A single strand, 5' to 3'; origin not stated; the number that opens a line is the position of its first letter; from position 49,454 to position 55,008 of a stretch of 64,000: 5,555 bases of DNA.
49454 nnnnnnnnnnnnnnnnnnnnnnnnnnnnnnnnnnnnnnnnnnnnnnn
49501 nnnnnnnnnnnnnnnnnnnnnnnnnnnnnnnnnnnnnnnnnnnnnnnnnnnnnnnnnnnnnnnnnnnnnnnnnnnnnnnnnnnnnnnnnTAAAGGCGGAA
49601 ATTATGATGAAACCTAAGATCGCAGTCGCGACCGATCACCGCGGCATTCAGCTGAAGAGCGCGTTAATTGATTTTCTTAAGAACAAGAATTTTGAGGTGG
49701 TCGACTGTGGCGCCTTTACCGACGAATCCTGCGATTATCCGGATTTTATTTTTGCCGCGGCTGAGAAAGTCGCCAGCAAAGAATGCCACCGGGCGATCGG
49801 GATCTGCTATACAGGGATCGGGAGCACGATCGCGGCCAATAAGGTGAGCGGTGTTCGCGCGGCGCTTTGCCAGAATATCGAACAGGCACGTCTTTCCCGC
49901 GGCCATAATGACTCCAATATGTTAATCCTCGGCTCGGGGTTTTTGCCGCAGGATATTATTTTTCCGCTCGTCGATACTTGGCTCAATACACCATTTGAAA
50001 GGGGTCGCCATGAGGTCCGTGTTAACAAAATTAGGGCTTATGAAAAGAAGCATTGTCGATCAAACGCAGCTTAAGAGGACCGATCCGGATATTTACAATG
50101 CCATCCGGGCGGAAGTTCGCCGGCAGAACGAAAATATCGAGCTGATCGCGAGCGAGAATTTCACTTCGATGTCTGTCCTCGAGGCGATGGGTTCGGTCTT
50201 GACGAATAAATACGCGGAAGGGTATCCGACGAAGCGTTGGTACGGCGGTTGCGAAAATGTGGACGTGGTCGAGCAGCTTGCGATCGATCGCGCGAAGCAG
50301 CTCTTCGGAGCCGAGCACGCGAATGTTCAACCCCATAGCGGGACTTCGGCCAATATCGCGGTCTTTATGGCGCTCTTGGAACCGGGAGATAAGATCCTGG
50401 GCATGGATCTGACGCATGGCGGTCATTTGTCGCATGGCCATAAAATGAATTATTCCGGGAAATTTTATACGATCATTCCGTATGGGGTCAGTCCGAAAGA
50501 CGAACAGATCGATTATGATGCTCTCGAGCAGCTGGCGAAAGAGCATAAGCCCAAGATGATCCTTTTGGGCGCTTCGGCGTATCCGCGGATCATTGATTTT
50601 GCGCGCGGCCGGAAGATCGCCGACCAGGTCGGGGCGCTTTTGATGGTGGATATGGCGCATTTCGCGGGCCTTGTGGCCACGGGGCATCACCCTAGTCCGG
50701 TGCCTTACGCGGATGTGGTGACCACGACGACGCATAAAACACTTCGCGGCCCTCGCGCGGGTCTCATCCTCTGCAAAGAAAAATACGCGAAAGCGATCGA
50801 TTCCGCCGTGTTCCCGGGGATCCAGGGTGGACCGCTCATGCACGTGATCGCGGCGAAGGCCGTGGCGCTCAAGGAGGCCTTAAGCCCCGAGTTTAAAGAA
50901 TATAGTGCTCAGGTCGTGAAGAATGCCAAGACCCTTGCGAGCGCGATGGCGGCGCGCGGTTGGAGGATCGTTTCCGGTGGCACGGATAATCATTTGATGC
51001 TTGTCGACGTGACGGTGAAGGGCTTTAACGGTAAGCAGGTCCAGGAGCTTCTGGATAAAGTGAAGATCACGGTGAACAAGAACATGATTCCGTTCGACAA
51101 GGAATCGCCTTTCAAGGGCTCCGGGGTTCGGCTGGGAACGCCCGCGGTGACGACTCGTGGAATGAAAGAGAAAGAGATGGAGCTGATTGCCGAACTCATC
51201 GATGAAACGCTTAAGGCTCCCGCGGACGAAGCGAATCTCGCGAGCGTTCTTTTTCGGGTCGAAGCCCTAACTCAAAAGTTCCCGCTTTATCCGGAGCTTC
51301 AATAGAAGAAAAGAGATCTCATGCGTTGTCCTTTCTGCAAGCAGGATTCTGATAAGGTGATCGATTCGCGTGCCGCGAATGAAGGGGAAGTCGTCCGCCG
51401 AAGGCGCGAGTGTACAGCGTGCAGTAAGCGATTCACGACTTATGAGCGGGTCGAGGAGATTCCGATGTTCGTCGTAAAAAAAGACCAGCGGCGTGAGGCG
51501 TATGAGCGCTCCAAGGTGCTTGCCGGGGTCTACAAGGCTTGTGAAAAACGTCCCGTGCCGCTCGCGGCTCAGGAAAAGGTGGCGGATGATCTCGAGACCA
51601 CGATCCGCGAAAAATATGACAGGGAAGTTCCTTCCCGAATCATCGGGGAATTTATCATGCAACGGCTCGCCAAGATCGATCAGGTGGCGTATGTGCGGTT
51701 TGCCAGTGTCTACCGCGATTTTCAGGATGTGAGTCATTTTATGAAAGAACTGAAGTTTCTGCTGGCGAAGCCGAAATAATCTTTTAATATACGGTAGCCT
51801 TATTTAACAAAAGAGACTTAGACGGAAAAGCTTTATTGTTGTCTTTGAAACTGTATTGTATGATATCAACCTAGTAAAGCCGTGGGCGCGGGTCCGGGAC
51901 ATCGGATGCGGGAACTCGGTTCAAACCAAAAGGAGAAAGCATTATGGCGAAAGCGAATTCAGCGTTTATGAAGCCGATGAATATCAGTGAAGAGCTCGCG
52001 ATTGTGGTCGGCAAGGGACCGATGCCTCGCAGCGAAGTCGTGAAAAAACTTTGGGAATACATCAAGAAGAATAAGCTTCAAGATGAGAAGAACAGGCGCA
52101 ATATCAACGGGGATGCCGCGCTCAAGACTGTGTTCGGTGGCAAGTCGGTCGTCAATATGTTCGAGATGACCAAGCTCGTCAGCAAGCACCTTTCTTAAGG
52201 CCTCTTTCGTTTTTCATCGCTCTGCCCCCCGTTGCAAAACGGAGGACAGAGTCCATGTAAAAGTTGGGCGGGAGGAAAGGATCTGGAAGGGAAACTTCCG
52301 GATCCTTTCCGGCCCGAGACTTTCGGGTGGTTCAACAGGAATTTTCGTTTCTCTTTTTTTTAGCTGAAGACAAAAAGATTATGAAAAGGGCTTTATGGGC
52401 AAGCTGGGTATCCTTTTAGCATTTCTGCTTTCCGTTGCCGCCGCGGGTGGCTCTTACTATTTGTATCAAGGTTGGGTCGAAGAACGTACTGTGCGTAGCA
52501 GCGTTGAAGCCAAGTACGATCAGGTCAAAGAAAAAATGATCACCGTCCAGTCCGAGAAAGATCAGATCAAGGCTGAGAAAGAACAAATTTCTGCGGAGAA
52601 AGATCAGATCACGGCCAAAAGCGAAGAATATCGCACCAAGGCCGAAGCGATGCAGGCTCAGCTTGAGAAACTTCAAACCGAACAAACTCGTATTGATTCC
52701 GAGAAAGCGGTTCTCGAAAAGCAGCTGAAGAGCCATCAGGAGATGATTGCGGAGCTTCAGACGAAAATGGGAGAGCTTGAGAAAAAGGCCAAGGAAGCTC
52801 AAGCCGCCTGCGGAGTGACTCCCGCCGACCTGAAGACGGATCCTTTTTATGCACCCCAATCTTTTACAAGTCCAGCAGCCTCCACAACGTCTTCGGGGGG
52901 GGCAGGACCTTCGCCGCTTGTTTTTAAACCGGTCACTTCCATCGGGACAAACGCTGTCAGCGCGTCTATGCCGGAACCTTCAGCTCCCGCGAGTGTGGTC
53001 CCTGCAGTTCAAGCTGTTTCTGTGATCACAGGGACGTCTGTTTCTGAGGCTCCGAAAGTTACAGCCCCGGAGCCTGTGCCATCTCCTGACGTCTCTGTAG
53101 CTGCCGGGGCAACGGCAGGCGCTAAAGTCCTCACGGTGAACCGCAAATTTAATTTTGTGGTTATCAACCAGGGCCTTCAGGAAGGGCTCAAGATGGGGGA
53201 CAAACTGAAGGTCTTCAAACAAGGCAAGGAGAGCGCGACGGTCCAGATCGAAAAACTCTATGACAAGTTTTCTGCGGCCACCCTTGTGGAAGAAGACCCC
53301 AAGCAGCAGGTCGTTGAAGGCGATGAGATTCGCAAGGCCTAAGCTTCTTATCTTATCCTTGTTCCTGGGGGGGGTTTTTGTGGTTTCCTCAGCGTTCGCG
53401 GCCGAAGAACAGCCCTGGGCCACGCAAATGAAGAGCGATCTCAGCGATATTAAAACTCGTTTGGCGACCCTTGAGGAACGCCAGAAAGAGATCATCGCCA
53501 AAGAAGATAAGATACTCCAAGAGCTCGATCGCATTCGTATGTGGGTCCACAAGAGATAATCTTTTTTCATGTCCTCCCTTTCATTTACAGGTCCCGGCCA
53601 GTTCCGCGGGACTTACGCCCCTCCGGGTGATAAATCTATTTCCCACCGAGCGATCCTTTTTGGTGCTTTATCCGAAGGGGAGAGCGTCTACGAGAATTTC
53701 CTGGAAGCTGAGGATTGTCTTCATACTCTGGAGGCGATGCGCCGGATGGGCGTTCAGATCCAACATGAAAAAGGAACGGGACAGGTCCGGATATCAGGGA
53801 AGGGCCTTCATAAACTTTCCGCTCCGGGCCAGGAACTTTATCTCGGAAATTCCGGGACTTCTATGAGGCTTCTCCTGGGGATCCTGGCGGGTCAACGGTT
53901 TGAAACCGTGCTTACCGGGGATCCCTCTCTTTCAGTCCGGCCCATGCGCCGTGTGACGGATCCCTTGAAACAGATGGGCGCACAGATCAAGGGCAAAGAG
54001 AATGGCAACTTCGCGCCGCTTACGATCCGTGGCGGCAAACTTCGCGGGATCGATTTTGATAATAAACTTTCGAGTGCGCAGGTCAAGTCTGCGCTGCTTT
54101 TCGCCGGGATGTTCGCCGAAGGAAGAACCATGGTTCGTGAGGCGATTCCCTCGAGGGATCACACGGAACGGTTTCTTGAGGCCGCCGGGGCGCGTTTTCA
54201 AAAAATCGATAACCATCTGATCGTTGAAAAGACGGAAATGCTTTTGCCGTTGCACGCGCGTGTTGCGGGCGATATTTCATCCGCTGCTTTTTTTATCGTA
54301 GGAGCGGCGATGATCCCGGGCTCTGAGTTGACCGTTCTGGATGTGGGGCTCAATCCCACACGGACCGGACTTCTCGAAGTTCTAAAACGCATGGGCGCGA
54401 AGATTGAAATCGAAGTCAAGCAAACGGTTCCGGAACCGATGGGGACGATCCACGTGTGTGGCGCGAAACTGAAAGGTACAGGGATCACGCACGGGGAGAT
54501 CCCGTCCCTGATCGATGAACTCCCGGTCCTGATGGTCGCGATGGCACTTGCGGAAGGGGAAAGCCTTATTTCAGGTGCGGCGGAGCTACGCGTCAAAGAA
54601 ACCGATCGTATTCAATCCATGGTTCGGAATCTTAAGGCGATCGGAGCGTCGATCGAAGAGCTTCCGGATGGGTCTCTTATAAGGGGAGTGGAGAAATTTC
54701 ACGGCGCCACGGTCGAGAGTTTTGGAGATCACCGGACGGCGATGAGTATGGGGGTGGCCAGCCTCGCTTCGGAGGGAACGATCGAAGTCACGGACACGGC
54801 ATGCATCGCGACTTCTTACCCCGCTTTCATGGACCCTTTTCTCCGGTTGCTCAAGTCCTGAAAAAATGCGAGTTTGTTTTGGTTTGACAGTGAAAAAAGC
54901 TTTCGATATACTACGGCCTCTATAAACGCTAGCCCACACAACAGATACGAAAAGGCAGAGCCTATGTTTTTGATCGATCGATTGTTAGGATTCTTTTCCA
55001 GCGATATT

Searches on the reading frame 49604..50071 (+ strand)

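Call 13: search_protein_families(library=pfam, proteins=[window:49604-50071:+], max_evalue=0.001)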
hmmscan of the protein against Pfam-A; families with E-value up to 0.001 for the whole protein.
window:49604-50071:+ (156 aa): 1 family
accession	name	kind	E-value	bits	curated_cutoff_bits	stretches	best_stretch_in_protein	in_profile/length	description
PF02502.23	LacAB_rpiB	-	4.5e-50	169.6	24.7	1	6-143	1-138/138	Ribose/Galactose Isomerase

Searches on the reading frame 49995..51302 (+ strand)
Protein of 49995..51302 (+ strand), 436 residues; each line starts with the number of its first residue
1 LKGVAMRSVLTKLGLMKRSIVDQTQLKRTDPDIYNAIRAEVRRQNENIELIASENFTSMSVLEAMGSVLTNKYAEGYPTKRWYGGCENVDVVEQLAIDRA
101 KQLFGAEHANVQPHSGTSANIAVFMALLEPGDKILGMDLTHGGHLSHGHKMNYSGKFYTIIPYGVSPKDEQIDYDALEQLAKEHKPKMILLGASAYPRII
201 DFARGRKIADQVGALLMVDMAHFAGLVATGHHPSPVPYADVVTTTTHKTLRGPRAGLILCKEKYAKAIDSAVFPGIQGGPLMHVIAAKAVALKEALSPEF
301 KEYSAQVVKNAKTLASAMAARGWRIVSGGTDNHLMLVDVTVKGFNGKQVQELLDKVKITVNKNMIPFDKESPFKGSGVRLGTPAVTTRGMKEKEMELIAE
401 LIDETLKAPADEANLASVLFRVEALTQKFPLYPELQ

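Call 9: search_protein_families(library=pfam, proteins=[window:49995-51302:+], max_evalue=0.001)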
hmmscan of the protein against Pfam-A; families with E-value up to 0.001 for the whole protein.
window:49995-51302:+ (436 aa): 4 families
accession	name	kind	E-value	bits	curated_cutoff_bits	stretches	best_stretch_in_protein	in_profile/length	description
PF00464.25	SHMT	-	4.8e-171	569.2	27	1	26-402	1-399/399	Serine hydroxymethyltransferase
PF00155.27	Aminotran_1_2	-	1.3e-13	51.3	19.7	1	102-362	53-332/361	Aminotransferase class I and II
PF01212.27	Beta_elim_lyase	-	6.6e-07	29.4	27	1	98-361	39-273/288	Beta-eliminating lyase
PF01053.26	Cys_Met_Meta_PP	-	2.6e-05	23.4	27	1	101-258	62-211/381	Cys/Met metabolism PLP-dependent enzyme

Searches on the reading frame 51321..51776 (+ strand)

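Call 13: search_protein_families(library=pfam, proteins=[window:51321-51776:+], max_evalue=0.001)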
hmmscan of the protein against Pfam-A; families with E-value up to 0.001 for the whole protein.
window:51321-51776:+ (152 aa): 2 families
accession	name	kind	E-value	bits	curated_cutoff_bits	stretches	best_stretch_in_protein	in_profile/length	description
PF22811.2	Zn_ribbon_NrdR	-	4.6e-21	74.9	27.2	1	1-42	1-42/42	Transcriptional repressor NrdR-like, N-terminal domain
PF03477.21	ATP-cone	-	6.2e-19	68.8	25.8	1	49-136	1-87/88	ATP cone domain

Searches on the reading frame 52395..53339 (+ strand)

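Call 9: search_protein_families(library=pfam, proteins=[window:52395-53339:+], max_evalue=0.001)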
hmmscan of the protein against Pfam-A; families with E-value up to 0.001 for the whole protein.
window:52395-53339:+ (315 aa): 4 families
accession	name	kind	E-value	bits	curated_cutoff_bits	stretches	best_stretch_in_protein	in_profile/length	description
PF10473.14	CENP-F_leu_zip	-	5.9e-06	26.8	34.5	1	37-134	15-112/140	Leucine-rich repeats of kinetochore protein Cenp-F/LEK1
PF25764.1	KIF21A_4th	-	0.00013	22.1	33.1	1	31-136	53-162/183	KIF21A-like domain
PF05911.16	FPP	-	0.00019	20.3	40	1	36-138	681-784/871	Filament-like plant protein, long coiled-coil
PF16538.11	FlgT_C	-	0.00097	20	27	0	255-277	4-26/77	Flagellar assembly protein T, C-terminal domain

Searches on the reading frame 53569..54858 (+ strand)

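Call 9: search_protein_families(library=pfam, proteins=[window:53569-54858:+], max_evalue=0.001)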
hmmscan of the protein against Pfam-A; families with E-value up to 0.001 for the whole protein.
window:53569-54858:+ (430 aa): 1 family
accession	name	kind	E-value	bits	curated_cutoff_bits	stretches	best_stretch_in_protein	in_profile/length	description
PF00275.25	EPSP_synthase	-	4.4e-120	401.6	22.8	1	8-422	3-415/417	EPSP synthase (3-phosphoshikimate 1-carboxyvinyltransferase)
